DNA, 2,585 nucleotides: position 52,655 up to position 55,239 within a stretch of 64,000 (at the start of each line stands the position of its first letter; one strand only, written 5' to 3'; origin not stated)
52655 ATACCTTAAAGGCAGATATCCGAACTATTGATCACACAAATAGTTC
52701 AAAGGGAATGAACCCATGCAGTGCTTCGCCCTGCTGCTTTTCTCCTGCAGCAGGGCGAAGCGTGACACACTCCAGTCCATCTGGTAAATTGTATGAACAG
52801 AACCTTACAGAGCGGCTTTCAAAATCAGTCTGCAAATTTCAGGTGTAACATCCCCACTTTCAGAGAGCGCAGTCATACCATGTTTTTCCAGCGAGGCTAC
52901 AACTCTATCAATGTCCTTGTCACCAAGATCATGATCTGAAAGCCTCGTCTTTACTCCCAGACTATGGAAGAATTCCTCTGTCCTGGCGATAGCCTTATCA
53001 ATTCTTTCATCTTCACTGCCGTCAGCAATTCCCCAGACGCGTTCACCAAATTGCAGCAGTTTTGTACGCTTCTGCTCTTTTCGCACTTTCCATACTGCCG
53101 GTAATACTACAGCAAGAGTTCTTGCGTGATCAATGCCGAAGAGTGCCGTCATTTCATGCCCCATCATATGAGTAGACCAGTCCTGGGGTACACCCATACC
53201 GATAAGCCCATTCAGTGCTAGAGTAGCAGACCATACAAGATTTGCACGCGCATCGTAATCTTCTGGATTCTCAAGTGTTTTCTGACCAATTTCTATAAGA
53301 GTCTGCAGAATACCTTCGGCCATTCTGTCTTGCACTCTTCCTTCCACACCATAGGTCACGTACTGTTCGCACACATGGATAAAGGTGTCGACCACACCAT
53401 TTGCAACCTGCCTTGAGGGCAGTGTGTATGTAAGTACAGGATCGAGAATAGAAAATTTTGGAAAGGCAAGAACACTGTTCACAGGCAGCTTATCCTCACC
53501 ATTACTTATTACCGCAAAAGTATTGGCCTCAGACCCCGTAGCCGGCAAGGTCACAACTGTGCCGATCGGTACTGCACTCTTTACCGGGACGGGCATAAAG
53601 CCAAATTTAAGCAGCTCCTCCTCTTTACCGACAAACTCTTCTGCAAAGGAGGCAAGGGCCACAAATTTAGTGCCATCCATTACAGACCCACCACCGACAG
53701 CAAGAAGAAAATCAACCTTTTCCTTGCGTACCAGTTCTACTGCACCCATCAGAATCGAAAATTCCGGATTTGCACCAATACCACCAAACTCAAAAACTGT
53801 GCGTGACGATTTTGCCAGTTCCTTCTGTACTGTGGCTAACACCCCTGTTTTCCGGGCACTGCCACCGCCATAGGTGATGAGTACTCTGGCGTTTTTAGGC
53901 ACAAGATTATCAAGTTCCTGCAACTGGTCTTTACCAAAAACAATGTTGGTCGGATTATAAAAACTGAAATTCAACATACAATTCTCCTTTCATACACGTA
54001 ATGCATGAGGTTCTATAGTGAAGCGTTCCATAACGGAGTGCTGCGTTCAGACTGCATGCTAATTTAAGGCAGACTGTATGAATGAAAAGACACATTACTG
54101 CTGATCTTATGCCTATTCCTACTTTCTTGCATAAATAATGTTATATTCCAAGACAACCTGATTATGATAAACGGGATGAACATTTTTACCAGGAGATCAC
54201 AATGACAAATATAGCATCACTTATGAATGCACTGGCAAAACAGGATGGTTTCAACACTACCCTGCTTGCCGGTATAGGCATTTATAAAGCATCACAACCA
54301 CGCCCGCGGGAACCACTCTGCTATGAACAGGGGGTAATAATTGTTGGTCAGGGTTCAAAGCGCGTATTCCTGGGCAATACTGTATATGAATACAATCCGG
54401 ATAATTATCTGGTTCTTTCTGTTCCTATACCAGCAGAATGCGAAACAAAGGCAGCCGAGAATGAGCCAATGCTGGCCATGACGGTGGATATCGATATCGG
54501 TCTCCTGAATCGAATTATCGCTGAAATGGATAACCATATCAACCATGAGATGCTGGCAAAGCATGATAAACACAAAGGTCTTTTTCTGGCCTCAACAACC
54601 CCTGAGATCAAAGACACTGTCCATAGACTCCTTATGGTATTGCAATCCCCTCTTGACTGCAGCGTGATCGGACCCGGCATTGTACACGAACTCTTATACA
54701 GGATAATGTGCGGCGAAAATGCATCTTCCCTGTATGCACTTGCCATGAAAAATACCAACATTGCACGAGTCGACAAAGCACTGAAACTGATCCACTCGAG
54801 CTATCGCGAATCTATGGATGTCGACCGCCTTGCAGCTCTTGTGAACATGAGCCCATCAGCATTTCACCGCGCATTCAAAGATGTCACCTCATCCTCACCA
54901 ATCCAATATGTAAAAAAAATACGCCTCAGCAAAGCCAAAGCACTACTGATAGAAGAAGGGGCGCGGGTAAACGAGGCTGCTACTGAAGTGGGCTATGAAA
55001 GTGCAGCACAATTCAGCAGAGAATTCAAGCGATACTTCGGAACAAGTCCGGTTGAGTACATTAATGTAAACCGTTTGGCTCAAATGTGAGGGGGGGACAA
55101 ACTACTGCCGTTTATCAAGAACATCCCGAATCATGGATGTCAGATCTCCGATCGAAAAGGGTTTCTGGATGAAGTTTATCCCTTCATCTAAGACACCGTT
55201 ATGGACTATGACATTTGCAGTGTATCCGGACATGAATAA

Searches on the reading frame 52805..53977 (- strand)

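Call 6: search_protein_families(library=pfam, proteins=[window:52805-53977:-], max_evalue=0.01)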
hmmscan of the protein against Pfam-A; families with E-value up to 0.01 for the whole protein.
window:52805-53977:- (390 aa): 3 families
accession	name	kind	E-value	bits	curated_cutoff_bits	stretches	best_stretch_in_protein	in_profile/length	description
PF00465.25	Fe-ADH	-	5.4e-36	124.1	31.3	1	9-180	1-168/168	Iron-containing alcohol dehydrogenase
PF25137.1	ADH_Fe_C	-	9.8e-28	97.6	27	1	192-361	2-166/194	Fe-containing alcohol dehydrogenase family, C-terminal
PF13685.12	Fe-ADH_2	-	1e-05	26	28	1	16-108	4-95/149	Iron-containing alcohol dehydrogenase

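Call 7: search_protein_families(library=ncbifam, proteins=[window:52805-53977:-], max_evalue=0.01)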
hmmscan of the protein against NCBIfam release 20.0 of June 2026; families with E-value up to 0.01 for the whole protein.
window:52805-53977:- (390 aa): 15 families
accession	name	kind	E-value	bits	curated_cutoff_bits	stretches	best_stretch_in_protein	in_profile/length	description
NF011717.0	PRK15138.1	equivalog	2.9e-160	533.6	645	1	1-389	1-386/387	alcohol dehydrogenase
NF058672.1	4HyButDHCUPNE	equivalog_domain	1.1e-30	107.1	500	1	10-366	8-356/378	4-hydroxybutyrate dehydrogenase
TIGR03405.1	Phn_Fe-ADH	equivalog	2.6e-30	105.4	423.7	1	6-362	1-342/355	iron-containing alcohol dehydrogenase PsrA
NF041833.1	Fe_ADH_ErcA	equivalog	5.3e-29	101.5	550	1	12-360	11-353/382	alcohol dehydrogenase-like regulatory protein ErcA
NF010378.0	PRK13805.1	equivalog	7.2e-27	93.6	951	1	8-362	461-833/872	bifunctional acetaldehyde-CoA/alcohol dehydrogenase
NF053866.1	CholDhdGbsBBac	equivalog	5.7e-26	91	550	1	6-359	12-361/392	choline dehydrogenase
NF041822.1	daptide_DH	equivalog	1.3e-24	86.8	300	1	46-347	16-323/363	daptide-type RiPP biosynthesis dehydogenase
TIGR02638.1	lactal_redase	equivalog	2.2e-24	86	523.15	1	43-361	42-355/379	lactaldehyde reductase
NF007911.0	PRK10624.1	equivalog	9.9e-24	84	537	1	14-360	13-353/382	lactaldehyde reductase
NF050025.1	SulfAcetaldRedSarD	equivalog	9.2e-19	67.5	700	1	6-298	5-290/385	sulfoacetaldehyde reductase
NF011998.0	PRK15454.1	equivalog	7.7e-18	64.4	556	1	45-349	64-355/395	ethanolamine utilization ethanol dehydrogenase EutG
NF007363.0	PRK09860.1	equivalog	3.9e-15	55.9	581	1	4-358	4-352/383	L-threonine dehydrogenase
TIGR04266.1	NDMA_methanol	equivalog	4.3e-11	42.2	625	1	41-299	48-303/420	NDMA-dependent methanol dehydrogenase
NF002022.0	PRK00843.1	equivalog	0.00025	20.1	413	1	9-109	11-109/350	NAD(P)-dependent glycerol-1-phosphate dehydrogenase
NF006941.0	PRK09423.1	subfamily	0.00083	18.3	336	1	6-108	5-105/367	glycerol dehydrogenase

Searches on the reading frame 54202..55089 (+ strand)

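Call 6: search_protein_families(library=pfam, proteins=[window:54202-55089:+], max_evalue=0.01)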
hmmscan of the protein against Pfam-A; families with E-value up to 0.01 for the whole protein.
window:54202-55089:+ (295 aa): 3 families
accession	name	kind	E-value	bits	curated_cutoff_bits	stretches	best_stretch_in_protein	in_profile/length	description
PF06719.19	AraC_N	-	1.4e-40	138.8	24.2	1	23-174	3-148/150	AraC-type transcriptional regulator N-terminus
PF12833.13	HTH_18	-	1e-23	83.8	33.6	1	210-286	1-77/80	Helix-turn-helix domain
PF00165.29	HTH_AraC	-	6.9e-18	64.8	26.6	2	255-288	10-42/42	Bacterial regulatory helix-turn-helix proteins, AraC family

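Call 7: search_protein_families(library=ncbifam, proteins=[window:54202-55089:+], max_evalue=0.01)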
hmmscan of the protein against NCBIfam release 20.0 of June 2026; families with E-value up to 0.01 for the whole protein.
window:54202-55089:+ (295 aa): 37 families (the best 25 are shown)
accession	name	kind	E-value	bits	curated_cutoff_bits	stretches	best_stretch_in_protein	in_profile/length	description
NF006902.0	PRK09393.1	equivalog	4.9e-17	62.1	425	1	182-287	214-319/327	transcriptional regulator FtrA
NF007860.0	PRK10572.1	equivalog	6.1e-15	54.8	208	1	183-289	178-284/292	arabinose operon transcriptional regulator AraC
TIGR04094.1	adjacent_YSIRK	equivalog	9.5e-15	54.4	200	1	188-286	285-382/383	YSIRK-targeted surface antigen transcriptional regulator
NF010028.0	PRK13503.1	equivalog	1.4e-13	50.9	288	1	183-285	166-268/278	HTH-type transcriptional activator RhaS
NF052371.1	TransRegGbdRPseu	equivalog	2.1e-13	50.1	480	1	182-285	219-322/365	choline metabolism transcriptional regulator GbdR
NF049932.1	TranspRegBtr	equivalog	5.3e-13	48.3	900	1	182-291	159-267/531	bacillibactin transport transcriptional regulator Btr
NF047455.1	TF_Staph_AryK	equivalog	8e-13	47.5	850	1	181-288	150-257/759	transcriptional regulator AryK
NF040475.1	chlor_reg_RclR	equivalog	1.3e-12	47.7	400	1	191-290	180-280/284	reactive chlorine-specific transcriptional regulator RclR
NF041686.2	ant_diox_reg_AndR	equivalog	2.2e-12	47.2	350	1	166-285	193-316/321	anthranilate 1,2-dioxygenase regulatory protein AndR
NF047788.1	TransRegPocR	equivalog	9.6e-12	44.8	500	1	181-288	182-289/296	transcriptional regulator PocR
NF007693.0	PRK10371.1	equivalog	1.4e-10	40.9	253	1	174-289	184-299/309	transcriptional regulator MelR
TIGR02297.1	HpaA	equivalog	1.5e-09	37.5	274.65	1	172-286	170-284/287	4-hydroxyphenylacetate catabolism regulatory protein HpaA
NF007243.0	PRK09685.1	equivalog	4.8e-09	36.1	199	1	185-286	195-298/303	transcriptional regulator FeaR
NF049968.1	QhpR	equivalog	4.8e-09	35.8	250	1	193-286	190-283/284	AraC-like transcriptional regulator QhpR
NF007584.0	PRK10219.1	equivalog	1.3e-08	35.1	174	1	193-287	10-104/107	superoxide response transcriptional regulator SoxS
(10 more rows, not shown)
